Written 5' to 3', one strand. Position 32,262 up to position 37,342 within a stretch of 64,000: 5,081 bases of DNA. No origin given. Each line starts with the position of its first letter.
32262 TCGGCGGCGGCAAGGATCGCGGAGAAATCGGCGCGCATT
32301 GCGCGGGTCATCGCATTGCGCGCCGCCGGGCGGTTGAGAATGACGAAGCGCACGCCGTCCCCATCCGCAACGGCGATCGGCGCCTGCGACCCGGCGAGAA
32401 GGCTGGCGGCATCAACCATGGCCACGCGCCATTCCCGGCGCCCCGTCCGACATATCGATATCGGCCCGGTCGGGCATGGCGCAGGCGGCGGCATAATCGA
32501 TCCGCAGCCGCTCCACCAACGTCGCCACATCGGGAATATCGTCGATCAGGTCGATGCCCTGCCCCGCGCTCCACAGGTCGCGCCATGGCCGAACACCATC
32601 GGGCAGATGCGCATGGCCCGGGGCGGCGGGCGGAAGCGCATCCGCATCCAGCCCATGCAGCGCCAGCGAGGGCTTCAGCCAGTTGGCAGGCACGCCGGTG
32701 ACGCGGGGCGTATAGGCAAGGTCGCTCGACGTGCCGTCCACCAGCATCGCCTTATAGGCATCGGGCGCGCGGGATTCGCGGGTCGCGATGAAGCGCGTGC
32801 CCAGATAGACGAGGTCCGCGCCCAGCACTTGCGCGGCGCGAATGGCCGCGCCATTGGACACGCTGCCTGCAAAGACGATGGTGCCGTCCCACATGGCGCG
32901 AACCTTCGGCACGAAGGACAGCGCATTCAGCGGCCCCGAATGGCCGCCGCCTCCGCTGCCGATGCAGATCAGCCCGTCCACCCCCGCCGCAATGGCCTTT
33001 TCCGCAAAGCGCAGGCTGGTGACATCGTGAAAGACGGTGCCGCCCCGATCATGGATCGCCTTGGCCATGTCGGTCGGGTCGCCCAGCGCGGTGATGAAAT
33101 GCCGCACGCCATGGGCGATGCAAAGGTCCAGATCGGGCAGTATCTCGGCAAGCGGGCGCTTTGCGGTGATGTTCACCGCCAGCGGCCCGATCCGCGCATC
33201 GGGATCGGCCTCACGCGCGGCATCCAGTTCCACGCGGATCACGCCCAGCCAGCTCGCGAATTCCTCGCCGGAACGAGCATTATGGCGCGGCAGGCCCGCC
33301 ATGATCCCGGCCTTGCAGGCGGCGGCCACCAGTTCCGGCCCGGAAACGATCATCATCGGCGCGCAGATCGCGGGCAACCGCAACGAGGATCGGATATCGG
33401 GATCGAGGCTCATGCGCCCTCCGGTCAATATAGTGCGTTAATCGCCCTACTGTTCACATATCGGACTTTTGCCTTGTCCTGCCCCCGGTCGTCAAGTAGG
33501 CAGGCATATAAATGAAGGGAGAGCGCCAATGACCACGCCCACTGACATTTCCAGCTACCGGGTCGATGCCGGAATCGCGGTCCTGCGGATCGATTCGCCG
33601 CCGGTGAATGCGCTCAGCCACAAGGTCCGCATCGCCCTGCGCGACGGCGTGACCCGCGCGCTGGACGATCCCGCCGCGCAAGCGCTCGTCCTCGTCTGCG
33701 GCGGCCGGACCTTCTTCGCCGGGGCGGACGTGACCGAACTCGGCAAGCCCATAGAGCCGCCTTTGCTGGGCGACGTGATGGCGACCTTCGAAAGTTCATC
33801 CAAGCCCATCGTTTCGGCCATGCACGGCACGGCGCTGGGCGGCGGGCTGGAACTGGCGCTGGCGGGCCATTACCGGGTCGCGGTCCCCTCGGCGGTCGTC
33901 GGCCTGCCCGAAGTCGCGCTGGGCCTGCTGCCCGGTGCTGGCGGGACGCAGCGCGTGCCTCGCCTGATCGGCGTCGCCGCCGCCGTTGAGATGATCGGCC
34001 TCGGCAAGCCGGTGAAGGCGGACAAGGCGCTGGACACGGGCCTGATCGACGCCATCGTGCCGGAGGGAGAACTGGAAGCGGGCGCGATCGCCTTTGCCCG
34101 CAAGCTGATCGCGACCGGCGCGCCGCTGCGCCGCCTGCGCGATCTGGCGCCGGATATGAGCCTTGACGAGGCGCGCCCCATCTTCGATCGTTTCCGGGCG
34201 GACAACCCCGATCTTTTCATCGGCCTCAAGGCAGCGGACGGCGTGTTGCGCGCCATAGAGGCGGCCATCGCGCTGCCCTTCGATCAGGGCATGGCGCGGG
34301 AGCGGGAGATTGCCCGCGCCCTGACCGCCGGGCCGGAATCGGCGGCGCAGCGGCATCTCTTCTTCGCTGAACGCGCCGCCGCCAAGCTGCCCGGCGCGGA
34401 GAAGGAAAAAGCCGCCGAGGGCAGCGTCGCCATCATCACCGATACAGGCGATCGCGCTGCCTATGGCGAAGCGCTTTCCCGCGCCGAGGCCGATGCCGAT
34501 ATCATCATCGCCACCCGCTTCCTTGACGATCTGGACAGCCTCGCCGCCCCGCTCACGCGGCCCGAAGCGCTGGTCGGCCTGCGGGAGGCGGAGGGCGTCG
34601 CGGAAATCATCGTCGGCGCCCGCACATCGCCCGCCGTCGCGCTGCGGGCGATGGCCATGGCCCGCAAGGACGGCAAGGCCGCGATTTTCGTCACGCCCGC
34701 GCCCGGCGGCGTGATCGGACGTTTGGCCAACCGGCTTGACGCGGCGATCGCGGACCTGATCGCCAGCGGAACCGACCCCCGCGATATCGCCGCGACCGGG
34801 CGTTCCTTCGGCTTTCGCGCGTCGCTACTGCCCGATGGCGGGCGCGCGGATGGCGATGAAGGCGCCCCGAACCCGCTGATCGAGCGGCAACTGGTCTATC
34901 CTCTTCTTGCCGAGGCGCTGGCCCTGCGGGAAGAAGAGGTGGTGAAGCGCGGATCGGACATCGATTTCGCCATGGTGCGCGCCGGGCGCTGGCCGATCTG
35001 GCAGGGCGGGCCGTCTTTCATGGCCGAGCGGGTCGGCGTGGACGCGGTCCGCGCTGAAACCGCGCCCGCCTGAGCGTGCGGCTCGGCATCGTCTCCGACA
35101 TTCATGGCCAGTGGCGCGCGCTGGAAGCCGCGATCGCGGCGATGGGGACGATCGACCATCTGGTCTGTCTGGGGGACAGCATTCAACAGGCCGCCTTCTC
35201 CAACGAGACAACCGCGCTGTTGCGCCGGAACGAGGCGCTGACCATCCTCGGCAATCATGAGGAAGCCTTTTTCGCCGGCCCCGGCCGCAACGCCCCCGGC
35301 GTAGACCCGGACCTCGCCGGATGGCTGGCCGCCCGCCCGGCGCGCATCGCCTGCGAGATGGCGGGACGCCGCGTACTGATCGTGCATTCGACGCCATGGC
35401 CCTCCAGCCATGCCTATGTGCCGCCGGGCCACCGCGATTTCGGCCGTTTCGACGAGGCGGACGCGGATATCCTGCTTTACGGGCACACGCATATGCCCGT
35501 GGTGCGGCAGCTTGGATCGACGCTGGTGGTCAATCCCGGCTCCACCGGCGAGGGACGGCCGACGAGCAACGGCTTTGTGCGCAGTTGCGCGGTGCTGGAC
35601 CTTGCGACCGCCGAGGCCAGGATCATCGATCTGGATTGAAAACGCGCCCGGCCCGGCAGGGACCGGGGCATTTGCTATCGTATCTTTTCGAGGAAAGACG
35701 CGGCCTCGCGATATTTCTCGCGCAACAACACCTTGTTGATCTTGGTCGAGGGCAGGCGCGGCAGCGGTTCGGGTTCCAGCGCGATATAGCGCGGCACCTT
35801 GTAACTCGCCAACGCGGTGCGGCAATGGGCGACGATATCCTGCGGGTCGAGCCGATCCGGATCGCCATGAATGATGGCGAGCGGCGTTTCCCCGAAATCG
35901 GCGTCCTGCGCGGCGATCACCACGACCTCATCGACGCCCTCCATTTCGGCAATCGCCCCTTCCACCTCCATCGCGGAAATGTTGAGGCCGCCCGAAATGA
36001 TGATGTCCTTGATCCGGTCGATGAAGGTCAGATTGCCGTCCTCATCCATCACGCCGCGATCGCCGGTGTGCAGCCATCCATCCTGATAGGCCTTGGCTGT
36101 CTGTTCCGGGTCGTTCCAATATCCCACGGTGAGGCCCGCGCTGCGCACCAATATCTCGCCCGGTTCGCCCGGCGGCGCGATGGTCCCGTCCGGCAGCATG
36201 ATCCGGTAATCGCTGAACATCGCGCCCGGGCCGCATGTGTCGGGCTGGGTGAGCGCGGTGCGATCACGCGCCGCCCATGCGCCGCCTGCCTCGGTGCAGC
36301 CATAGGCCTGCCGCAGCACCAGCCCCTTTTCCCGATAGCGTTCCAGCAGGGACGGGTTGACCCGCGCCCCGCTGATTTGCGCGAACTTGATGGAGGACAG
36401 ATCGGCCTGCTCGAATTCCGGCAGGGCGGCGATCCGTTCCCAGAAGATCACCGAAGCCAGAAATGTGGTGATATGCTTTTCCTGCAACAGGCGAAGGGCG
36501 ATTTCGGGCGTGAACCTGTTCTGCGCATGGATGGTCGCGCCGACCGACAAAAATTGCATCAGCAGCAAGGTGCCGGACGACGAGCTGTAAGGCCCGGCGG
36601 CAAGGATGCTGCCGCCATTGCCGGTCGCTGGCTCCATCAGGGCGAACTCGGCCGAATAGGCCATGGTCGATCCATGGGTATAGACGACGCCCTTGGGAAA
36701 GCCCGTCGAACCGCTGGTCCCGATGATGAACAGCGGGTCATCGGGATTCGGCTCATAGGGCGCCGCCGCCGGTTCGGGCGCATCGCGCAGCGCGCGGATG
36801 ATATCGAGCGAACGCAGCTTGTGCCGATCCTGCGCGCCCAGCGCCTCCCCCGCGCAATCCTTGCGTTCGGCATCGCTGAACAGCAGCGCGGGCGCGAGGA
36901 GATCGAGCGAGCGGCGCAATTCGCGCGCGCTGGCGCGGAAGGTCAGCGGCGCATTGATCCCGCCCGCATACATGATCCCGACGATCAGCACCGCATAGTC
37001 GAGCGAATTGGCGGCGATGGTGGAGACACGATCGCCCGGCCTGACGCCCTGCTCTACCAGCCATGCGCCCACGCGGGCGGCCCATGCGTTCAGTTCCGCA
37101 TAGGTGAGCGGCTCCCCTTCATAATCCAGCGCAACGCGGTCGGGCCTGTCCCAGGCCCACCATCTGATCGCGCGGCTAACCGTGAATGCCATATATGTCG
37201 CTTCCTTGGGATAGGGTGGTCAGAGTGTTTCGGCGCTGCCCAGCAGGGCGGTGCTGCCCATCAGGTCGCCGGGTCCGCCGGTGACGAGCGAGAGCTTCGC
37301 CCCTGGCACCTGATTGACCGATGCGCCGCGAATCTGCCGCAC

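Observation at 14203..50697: A 15-bp PcaR/IclR-type box recurs as tandem pairs with an exact 19-bp offset across the promoters of the catabolic island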

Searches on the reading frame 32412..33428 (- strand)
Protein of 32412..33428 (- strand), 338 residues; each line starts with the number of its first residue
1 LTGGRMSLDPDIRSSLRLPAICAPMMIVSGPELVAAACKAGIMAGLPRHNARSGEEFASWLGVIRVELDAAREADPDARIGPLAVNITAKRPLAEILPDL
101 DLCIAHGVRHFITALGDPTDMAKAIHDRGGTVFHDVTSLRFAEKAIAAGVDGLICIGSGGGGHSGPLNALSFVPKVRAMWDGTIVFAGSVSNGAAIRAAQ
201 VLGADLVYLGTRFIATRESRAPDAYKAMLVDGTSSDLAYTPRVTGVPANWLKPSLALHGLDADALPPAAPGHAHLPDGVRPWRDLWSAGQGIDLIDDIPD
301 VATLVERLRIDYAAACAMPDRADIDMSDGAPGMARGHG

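Call 8: search_protein_families(library=pfam, proteins=[window:32412-33428:-])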
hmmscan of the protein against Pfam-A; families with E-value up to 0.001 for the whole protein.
window:32412-33428:- (338 aa): 2 families
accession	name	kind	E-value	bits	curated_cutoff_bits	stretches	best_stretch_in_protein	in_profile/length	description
PF03060.21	NMO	-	7.5e-21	75.3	28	1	102-308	108-328/331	Nitronate monooxygenase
PF01070.24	FMN_dh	-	6.2e-05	22.6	24.9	1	140-214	230-306/350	FMN-dependent dehydrogenase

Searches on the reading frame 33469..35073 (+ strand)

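Call 8: search_protein_families(library=pfam, proteins=[window:33469-35073:+])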
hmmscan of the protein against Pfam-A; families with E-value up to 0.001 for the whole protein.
window:33469-35073:+ (534 aa): 2 families
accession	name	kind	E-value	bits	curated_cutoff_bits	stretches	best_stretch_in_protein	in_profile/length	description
PF00378.25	ECH_1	-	7.7e-36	124.1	27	1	33-215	3-192/251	Enoyl-CoA hydratase/isomerase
PF16113.10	ECH_2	-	1e-19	71.7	27.2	1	46-204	12-179/335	Enoyl-CoA hydratase/isomerase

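Call 26: search_protein_families(library=ncbifam, proteins=[window:33469-35073:+], max_evalue=0.00001)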
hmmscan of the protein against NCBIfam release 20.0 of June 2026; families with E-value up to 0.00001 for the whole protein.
window:33469-35073:+ (534 aa): 73 families (the best 25 are shown)
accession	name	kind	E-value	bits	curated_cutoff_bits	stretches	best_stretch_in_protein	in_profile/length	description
NF008363.0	PRK11154.1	equivalog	1.6e-52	178.6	869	1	33-323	13-315/708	fatty acid oxidation complex subunit alpha FadJ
NF008727.0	PRK11730.1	equivalog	1.9e-48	165.4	870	1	31-315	12-310/717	fatty acid oxidation complex subunit alpha FadB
TIGR02440.1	FadJ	equivalog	1e-45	156.3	968.45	1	33-323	8-310/699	fatty acid oxidation complex subunit alpha FadJ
NF005803.0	PRK07658.1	equivalog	1.1e-43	149.5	313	1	28-215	4-198/257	enoyl-CoA hydratase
TIGR02441.1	fa_ox_alpha_mit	equivalog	1.9e-43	148.6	964.65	2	27-197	14-196/737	fatty acid oxidation complex subunit alpha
TIGR02437.1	FadB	equivalog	2e-40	138.9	933.55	1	31-215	12-206/714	fatty acid oxidation complex subunit alpha FadB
NF006007.0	PRK08138.1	subfamily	3e-35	121.8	355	1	29-215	11-202/261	enoyl-CoA hydratase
NF005802.0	PRK07657.1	equivalog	4.5e-35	121.4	363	1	32-219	10-204/260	enoyl-CoA hydratase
NF051848.1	EnCoAHydtEchA19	equivalog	1.4e-32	113.3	400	1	37-218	11-202/258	enoyl-CoA hydratase EchA19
NF006566.0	PRK09076.1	subfamily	2.8e-32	112.4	286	1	31-215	10-201/260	enoyl-CoA hydratase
NF004475.0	PRK05809.1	subfamily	9.7e-32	110.5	394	1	32-217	10-203/260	short-chain-enoyl-CoA hydratase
NF007239.0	PRK09674.1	equivalog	5.1e-30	104.8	371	1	38-220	16-202/257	2,3-dehydroadipyl-CoA hydratase PaaF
NF006013.0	PRK08150.1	subfamily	7.9e-29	100.8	232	1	25-220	5-204/259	crotonase/enoyl-CoA hydratase family protein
NF004840.0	PRK06190.1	equivalog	2.4e-28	99.5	253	1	35-218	13-203/260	enoyl-CoA hydratase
NF004517.0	PRK05862.1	equivalog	6.3e-27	94.7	396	1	37-215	15-198/257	enoyl-CoA hydratase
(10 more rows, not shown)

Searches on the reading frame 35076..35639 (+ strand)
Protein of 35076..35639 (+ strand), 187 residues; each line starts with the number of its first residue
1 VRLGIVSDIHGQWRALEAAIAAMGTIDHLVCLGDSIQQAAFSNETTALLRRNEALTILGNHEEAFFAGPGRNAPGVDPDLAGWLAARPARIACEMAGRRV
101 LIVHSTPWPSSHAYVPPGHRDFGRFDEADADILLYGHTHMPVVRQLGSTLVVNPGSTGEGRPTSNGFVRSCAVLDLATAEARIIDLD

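Call 8: search_protein_families(library=pfam, proteins=[window:35076-35639:+])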
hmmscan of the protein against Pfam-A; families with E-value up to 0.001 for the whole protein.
window:35076-35639:+ (187 aa): 2 families
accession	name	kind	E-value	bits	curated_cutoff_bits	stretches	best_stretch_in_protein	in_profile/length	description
PF12850.12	Metallophos_2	-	1e-24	87.7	27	1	1-177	1-152/154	Calcineurin-like phosphoesterase superfamily domain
PF00149.33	Metallophos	-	4.7e-13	50.5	21.5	1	1-141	1-191/191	Calcineurin-like phosphoesterase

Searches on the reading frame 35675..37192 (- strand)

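Call 8: search_protein_families(library=pfam, proteins=[window:35675-37192:-])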
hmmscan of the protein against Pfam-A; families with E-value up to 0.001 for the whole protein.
window:35675-37192:- (505 aa): 2 families
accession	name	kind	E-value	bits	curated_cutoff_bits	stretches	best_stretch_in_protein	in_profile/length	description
PF00501.34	AMP-binding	-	7.7e-65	219.6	29.9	1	10-359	2-384/384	AMP-binding enzyme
PF13193.12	AMP-binding_C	-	1.2e-09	39.4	24.5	1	409-479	1-71/76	AMP-binding enzyme C-terminal domain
